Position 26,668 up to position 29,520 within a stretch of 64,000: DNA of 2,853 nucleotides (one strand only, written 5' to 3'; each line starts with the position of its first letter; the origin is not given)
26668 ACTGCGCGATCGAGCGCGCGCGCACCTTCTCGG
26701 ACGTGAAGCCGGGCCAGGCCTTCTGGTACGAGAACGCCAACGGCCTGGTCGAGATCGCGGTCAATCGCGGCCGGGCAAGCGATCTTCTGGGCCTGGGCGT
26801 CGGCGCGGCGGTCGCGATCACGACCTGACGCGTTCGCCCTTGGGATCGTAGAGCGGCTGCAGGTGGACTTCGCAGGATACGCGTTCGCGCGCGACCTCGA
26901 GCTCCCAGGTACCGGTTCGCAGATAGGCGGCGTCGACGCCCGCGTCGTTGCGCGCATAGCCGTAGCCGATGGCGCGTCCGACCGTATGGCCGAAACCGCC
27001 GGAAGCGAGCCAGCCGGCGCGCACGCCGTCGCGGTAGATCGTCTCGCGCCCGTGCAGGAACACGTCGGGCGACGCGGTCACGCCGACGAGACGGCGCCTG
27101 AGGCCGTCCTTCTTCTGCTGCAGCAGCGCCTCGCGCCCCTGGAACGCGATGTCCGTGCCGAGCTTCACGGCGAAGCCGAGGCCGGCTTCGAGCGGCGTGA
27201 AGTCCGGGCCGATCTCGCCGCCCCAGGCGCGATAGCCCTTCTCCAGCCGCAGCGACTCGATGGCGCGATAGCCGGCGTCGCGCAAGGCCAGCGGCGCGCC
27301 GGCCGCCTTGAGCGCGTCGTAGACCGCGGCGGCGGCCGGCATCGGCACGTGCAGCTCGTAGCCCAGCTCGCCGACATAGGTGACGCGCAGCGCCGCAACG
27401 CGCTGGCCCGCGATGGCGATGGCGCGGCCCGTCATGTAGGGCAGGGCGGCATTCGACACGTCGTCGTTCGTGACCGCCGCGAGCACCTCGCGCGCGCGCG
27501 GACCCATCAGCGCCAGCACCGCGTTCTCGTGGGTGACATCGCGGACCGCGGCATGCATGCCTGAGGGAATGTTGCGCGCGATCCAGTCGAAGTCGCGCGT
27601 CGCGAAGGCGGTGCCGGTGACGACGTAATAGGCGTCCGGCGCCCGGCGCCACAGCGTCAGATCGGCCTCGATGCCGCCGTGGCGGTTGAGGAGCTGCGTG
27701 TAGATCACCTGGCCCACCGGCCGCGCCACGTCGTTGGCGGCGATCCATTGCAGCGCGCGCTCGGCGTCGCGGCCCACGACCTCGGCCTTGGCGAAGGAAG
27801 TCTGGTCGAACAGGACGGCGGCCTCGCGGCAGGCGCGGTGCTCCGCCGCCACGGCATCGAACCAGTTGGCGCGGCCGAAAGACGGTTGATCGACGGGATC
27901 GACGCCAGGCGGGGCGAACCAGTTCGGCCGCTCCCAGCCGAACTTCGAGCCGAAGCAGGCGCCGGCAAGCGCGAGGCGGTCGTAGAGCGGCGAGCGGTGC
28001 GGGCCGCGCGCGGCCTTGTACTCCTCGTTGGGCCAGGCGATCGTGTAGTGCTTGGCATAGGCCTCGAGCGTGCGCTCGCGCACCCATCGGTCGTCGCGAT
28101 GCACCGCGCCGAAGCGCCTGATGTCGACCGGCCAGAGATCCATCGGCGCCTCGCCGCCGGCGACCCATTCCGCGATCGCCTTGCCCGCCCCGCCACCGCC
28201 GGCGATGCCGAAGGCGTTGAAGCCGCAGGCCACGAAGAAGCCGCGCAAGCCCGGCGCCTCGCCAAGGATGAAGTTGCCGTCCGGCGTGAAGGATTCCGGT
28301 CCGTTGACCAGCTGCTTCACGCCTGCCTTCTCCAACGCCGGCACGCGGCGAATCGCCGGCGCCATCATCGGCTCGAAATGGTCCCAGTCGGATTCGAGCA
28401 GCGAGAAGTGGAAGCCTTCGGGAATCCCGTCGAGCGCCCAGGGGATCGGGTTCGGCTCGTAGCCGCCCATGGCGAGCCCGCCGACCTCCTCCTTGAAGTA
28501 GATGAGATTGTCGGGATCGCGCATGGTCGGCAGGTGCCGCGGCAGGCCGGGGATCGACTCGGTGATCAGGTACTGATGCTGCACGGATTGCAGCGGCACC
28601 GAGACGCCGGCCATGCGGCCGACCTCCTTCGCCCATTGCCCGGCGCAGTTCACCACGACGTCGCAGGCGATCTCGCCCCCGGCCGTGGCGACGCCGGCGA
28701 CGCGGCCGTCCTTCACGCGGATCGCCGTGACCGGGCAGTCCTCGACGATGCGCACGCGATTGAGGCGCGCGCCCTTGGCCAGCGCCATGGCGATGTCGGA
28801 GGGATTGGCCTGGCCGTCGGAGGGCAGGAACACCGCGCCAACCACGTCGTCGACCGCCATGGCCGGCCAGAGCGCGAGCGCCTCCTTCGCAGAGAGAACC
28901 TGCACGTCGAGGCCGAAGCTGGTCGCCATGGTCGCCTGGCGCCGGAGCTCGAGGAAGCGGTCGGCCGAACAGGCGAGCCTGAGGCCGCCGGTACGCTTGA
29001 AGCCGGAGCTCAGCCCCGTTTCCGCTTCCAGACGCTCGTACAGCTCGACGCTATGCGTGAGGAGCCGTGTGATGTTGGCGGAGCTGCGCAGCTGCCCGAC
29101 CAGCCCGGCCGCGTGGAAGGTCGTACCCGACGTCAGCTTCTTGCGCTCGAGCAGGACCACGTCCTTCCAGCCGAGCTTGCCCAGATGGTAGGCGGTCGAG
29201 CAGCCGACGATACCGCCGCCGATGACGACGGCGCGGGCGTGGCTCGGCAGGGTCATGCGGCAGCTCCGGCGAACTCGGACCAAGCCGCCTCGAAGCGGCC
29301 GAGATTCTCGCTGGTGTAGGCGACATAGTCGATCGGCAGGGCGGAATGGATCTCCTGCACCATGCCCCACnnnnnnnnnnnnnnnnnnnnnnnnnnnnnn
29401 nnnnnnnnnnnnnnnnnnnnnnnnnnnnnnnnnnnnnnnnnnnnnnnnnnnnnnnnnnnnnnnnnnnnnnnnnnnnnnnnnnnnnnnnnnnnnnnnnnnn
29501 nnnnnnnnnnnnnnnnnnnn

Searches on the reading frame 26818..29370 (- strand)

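Call 8: search_protein_families(library=pfam, proteins=[window:26818-29370:-], max_evalue=0.01)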
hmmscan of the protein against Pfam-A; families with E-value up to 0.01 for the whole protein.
window:26818-29370:- (850 aa): 10 families
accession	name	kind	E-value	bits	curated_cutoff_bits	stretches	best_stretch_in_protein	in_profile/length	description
PF01571.26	GCV_T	-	1.5e-77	260.7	25.6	1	462-734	1-255/255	Aminomethyltransferase folate-binding domain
PF01266.30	DAO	-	5.5e-73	246.9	27.9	1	47-402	2-353/353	FAD dependent oxidoreductase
PF16350.10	FAO_M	-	5.6e-19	68.5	27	1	406-459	2-55/56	FAD dependent oxidoreductase central domain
PF08669.17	GCV_T_C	-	4.3e-16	59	25.9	1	759-842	1-80/80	Glycine cleavage T-protein C-terminal barrel domain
PF07992.20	Pyr_redox_2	-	6.5e-07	29.5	26.1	1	42-80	142-178/291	Pyridine nucleotide-disulphide oxidoreductase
PF13450.12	NAD_binding_8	-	0.00013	22.6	21.9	1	49-84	1-35/68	NAD(P)-binding Rossmann-like domain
PF00070.33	Pyr_redox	-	0.00016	22.6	22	0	46-78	1-32/82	Pyridine nucleotide-disulphide oxidoreductase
PF00890.30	FAD_binding_2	-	0.0012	18.6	20.4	1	47-95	2-49/414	FAD binding domain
PF13738.12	Pyr_redox_3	-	0.005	16.6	30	0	48-80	1-33/305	Pyridine nucleotide-disulphide oxidoreductase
PF04820.20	Trp_halogenase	-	0.0066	15.8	21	0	193-247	160-215/458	Tryptophan halogenase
